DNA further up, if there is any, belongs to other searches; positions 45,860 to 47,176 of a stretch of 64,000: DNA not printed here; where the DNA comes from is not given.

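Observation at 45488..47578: cydB (cytochrome bd subunit II) present without an adjacent cydA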

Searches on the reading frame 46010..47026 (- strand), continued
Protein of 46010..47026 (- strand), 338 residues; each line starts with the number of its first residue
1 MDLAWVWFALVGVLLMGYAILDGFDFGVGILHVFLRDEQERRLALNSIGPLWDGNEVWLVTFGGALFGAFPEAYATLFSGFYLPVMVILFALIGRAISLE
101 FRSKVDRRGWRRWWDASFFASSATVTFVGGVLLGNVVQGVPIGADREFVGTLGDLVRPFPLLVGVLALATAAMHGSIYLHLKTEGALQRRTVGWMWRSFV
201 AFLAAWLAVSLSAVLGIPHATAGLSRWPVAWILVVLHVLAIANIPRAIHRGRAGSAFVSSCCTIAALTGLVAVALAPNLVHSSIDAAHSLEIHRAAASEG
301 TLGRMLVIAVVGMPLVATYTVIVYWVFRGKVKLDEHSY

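Call 20: find_homologous_proteins(query=L002:6550-7998:+)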
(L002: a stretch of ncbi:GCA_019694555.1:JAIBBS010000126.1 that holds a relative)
Query L002:6550-7998:+ (483 aa): 8000 proteins with E <= 0.001 among 8000 candidates; the best 120 are listed.
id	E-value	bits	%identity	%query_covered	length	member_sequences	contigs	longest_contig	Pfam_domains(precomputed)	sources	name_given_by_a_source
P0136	0.0e+0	1072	100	100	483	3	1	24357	PF01654.23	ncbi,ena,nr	ncbi:MAG: cytochrome ubiquinol oxidase subunit I [Nannocystaceae bacterium]|nr:cytochrome ubiquinol 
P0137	2.5e-297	1005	93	100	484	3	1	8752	PF01654.23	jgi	jgi:cytochrome d ubiquinol oxidase subunit I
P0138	1.9e-248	844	79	99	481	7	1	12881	PF01654.23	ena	-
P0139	2.4e-232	790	74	99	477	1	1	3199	PF01654.23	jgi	jgi:cytochrome d ubiquinol oxidase subunit I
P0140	2.4e-229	781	74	94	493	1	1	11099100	PF01654.23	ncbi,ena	-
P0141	2.8e-229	780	72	100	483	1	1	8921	PF01654.23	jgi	jgi:cytochrome d ubiquinol oxidase subunit I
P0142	4.2e-229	780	73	99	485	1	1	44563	PF01654.23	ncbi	-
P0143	7.5e-229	779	74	99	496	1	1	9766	PF01654.23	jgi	jgi:cytochrome d ubiquinol oxidase subunit I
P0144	2.5e-227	774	73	99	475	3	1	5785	PF01654.23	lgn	-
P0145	3.1e-227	774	71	100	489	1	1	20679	PF01654.23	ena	-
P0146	9.1e-227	772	75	94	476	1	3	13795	PF01654.23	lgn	-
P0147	1.9e-226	771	72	100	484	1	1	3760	PF01654.23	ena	-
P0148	4.1e-226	770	72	99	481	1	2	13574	PF01654.23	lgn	-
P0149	1.6e-225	768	70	100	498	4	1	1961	PF01654.23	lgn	-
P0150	2.6e-225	767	74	94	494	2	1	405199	PF01654.23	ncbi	-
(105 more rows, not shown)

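Call 21: find_encoding_contigs(protein=P0138, flank=8000, max_places=4)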
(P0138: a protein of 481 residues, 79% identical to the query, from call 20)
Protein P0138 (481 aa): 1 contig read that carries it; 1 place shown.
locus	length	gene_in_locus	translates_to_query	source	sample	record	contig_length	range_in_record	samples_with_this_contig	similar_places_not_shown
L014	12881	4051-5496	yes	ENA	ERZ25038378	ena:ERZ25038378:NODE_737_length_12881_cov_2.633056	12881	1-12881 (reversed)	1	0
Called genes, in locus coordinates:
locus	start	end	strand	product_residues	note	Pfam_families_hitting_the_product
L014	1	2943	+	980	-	?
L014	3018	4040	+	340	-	PF01112:Asparaginase_2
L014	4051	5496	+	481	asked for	PF01654:Cyt_bd_oxida_I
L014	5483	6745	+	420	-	-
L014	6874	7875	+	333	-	PF00781:DAGK_cat, PF19279:YegS_C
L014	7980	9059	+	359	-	-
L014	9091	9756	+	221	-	-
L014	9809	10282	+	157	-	PF00583:Acetyltransf_1, PF13508:Acetyltransf_7, PF13673:Acetyltransf_10 (weak)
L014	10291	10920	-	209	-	-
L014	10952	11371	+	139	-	-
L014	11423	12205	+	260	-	PF13460:NAD_binding_10 (weak)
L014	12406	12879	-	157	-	?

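Call 22: find_encoding_contigs(protein=P0133, flank=1000, max_places=2)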
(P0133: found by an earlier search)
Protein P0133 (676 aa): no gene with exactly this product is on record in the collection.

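Call 23: list_cluster_members(proteins=[P0138, L014:5483-6745:+, L014:3018-4040:+, P0137, P0140])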
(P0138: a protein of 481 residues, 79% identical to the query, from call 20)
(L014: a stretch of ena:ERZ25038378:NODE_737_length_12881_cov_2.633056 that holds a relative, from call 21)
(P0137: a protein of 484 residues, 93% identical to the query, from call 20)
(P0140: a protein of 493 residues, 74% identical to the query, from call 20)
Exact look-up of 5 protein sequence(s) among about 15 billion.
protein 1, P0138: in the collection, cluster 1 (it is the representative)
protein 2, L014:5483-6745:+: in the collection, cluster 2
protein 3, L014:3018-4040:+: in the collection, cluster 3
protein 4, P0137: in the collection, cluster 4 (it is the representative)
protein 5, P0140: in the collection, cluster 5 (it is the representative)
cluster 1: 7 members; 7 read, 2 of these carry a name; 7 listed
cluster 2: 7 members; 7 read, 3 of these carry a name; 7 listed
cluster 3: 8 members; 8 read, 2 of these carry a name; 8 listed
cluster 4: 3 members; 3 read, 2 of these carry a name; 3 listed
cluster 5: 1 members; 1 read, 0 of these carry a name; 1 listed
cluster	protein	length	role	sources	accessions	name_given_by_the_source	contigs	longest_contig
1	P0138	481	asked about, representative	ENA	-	-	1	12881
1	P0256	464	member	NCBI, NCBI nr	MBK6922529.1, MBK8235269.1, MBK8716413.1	MAG: cytochrome ubiquinol oxidase subunit I [Deltaproteobacteria bacterium] | cytochrome ubiquinol oxidase subunit I [Deltaproteobacteria bacterium]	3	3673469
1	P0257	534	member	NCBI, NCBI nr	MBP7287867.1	MAG: cytochrome ubiquinol oxidase subunit I [Nannocystaceae bacterium] | cytochrome ubiquinol oxidase subunit I [Nannocystaceae bacterium]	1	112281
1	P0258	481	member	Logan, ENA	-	-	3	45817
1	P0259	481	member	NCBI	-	-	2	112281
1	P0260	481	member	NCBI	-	-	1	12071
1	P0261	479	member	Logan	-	-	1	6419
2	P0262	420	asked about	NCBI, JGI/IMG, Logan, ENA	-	hypothetical protein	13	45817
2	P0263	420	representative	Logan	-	-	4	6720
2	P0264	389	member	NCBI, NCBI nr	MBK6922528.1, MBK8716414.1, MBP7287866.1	MAG: hypothetical protein IPH07_34375 [Deltaproteobacteria bacterium] | hypothetical protein [Deltaproteobacteria bacterium]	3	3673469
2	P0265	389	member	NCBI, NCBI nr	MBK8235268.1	MAG: hypothetical protein IPK74_06915 [Deltaproteobacteria bacterium] | hypothetical protein [Deltaproteobacteria bacterium]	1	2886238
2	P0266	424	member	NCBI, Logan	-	-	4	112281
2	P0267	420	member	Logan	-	-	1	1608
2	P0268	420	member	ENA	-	-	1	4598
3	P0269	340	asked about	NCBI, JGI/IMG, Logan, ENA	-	N4-(beta-N-acetylglucosaminyl)-L-asparaginase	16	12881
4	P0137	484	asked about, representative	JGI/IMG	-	cytochrome d ubiquinol oxidase subunit I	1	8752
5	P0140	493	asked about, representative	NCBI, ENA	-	-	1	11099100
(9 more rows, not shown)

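Call 25: find_encoding_contigs(protein=P0256, flank=10000, max_places=6)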
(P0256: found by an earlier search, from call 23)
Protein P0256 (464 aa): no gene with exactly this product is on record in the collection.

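Call 26: find_related_loci(query=P0138, collection=genome_contigs, flank=10000)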
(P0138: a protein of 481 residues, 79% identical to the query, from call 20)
Query P0138 (481 aa) in genome_contigs; peptide patterns used: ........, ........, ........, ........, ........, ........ (x = any residue, [..] = any of these).
600 stretches matched a pattern (row limit reached: there are more); 585 encode a relative of the query (tblastn E <= 1e-3); the best 80 are kept; 80 distinct loci.
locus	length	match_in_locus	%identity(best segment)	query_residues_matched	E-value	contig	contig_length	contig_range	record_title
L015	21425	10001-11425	71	1-481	0e+0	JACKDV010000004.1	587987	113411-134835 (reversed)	MAG: Myxococcales bacterium isolate HK-STAS-MYXO-16 HK-STAS-MYXO-16_4, whole genome shotgun sequence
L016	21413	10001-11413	71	1-471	0e+0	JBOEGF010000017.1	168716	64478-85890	MAG: Nannocystales bacterium isolate PBSAdel1 PBSA13b_contig_200, whole genome shotgun sequence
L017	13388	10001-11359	74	1-452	0e+0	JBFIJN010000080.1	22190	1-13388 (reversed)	MAG: Nannocystaceae bacterium isolate Mix_sand11.2021.09.Z.87 k141_790624_length_22190_cov_20.7516, whole genome shotgun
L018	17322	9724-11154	70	1-477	0e+0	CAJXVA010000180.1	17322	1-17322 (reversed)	MAG TPA_asm: uncultured proteobacterium isolate SRR3933246_bin.3_MetaBAT_v2.12.1_MAG genome assembly, contig: NODE_687_l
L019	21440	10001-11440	71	1-481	0e+0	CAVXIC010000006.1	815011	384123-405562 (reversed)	MAG: uncultured bacterium isolate MFD03250.bin.1.10 genome assembly, contig: contig_14777, whole genome shotgun sequence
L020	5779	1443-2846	65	1-478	0e+0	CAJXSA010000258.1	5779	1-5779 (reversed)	MAG TPA_asm: uncultured Ignavibacteria bacterium isolate SRR6201696_bin.15_MetaBAT_v2.12.1_MAG genome assembly, contig:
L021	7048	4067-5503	63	1-477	0e+0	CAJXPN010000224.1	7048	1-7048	MAG TPA_asm: uncultured Myxococcales bacterium isolate SRR3933267_bin.4_MetaBAT_v2.12.1_MAG genome assembly, contig: NOD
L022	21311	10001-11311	69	3-439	0e+0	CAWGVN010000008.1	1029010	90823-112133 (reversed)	MAG: uncultured delta proteobacterium isolate MFD02416.bin.1.415 genome assembly, contig: contig_90939, whole genome sho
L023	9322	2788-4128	64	1-450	0e+0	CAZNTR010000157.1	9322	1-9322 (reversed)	MAG TPA_asm: uncultured Chitinophagales bacterium isolate SRP118108_co5_380 genome assembly, contig: NODE_8482_length_93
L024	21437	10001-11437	65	2-480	0e+0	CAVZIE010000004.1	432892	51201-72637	MAG: uncultured delta proteobacterium isolate MFD02416.bin.2.211 genome assembly, contig: contig_14762, whole genome sho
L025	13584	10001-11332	66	1-446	0e+0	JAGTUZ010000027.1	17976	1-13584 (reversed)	MAG: Bacteroidetes bacterium isolate SH-MAG111 SH-MAG111_contig_000027, whole genome shotgun sequence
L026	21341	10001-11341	66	3-446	0e+0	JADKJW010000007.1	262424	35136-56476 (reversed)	MAG: Ignavibacteria bacterium isolate Vibo_18-Q3-R45-57_BATAC.435 tig00004363-10-2618080, whole genome shotgun sequence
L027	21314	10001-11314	69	3-440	0e+0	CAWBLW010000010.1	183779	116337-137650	MAG: uncultured Acidobacteriota bacterium isolate MFD02416.bin.1.208 genome assembly, contig: contig_38731, whole genome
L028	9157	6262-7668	62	1-478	0e+0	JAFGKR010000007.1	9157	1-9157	MAG: Bacteroidetes bacterium isolate Zod_Metabat.348 k87_66492, whole genome shotgun sequence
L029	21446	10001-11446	64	3-481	0e+0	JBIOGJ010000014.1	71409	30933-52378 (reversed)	MAG: Thermoanaerobaculales bacterium isolate GcC5-19 k141_575030_length_71409_cov_157.0000, whole genome shotgun sequenc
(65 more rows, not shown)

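Call 38: find_encoding_contigs(protein=P0003, flank=5000, max_places=3)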
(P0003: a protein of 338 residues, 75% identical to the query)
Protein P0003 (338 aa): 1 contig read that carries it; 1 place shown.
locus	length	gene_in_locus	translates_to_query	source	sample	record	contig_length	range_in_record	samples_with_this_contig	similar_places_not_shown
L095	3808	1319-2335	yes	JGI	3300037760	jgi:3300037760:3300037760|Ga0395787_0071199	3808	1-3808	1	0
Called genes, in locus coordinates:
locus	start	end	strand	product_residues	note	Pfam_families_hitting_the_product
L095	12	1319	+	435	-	PF01654:Cyt_bd_oxida_I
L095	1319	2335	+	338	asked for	PF02322:Cyt_bd_oxida_II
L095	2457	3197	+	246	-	-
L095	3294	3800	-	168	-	-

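Call 53: search_solved_structures(query=window:46010-47026:-, max_evalue=0.001)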
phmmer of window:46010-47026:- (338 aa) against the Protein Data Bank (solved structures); distinct sequences matched with E-value up to 0.001: 6.
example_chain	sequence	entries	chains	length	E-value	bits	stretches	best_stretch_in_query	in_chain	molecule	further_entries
7d5i_B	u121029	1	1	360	9.9e-60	206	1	2-334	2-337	Integral membrane cytochrome D ubiquinol oxidase (Subunit II) CydB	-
8b4o_B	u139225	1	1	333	3.8e-55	190.9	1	2-332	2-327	Cytochrome bd-type quinol oxidase subunit II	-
6rko_B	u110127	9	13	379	1.3e-54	189.1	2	3-196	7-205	Cytochrome bd-I ubiquinol oxidase subunit 2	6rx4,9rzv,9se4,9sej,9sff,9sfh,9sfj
7ose_B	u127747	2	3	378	1.1e-50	176.3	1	3-331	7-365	Cytochrome bd-II ubiquinol oxidase subunit 2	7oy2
7nkz_B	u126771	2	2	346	1.9e-50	175.5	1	3-333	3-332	Probable integral membrane cytochrome D ubiquinol oxidase (Subunit II) CydB (Cytochrome BD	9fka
9r2g_D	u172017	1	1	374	9.9e-10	41.5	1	11-314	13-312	Cytochrome bd-I oxidase subunit II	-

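Call 54: search_protein_families(library=ncbifam, proteins=[window:46010-47026:-, P0138], max_evalue=0.001)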
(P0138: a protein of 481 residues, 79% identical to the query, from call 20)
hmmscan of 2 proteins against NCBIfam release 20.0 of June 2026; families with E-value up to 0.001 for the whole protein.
window:46010-47026:- (338 aa): 3 families
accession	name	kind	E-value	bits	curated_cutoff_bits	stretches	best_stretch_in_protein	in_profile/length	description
TIGR00203.1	cydB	equivalog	3.6e-76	256.8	117.3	2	3-208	7-217/378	cytochrome d ubiquinol oxidase subunit II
NF011579.0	PRK15003.1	equivalog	1.8e-56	192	718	2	3-193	7-202/379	cytochrome d ubiquinol oxidase subunit II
NF011602.0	PRK15028.1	equivalog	9.1e-56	189.9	681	2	3-199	7-208/378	cytochrome d ubiquinol oxidase subunit II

P0138 (481 aa): 2 families
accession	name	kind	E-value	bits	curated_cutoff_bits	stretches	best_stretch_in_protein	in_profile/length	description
NF011609.0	PRK15035.1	equivalog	4.7e-101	339.2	1025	2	4-317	3-314/514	cytochrome bd-II oxidase subunit 1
NF011677.0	PRK15097.1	equivalog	1.7e-93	314.1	968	2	3-312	2-309/522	cytochrome ubiquinol oxidase subunit I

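Call 70: find_encoding_contigs(protein=P0259, flank=10000, max_places=4)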
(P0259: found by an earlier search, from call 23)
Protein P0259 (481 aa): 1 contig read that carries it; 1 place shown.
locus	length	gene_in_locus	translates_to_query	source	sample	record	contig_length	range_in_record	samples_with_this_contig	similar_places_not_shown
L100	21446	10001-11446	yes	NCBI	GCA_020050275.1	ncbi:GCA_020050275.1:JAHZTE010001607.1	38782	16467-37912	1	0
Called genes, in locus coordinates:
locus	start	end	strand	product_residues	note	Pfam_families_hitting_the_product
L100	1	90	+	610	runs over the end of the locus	-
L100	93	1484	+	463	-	PF05488:PAAR_motif (faint), PF14891:Peptidase_M91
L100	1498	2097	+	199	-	-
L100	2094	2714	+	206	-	-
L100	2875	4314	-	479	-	PF01082:Cu2_monooxygen, PF03712:Cu2_monoox_C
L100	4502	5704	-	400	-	PF00903:Glyoxalase, PF18029:Glyoxalase_6 (faint), PF22656:At5g48480-like_N (faint), PF00903:Glyoxalase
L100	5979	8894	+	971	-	PF00069:Pkinase, PF07714:PK_Tyr_Ser-Thr, PF13424:TPR_12, PF17874:TPR_MalT (weak), PF13424:TPR_12, PF13374:TPR_10 (weak), PF13424:TPR_12, PF13424:TPR_12, +7 more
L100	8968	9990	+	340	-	PF01112:Asparaginase_2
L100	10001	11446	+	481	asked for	PF01654:Cyt_bd_oxida_I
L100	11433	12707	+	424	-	-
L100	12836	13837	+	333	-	PF00781:DAGK_cat, PF19279:YegS_C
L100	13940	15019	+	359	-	-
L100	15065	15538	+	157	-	PF00583:Acetyltransf_1, PF13673:Acetyltransf_10 (weak), PF13508:Acetyltransf_7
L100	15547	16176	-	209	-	-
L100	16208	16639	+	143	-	-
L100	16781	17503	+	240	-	PF13460:NAD_binding_10 (weak)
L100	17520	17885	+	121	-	PF01139:RtcB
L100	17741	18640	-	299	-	-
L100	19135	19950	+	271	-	-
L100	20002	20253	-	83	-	-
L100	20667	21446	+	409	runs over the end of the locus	PF20243:MbnP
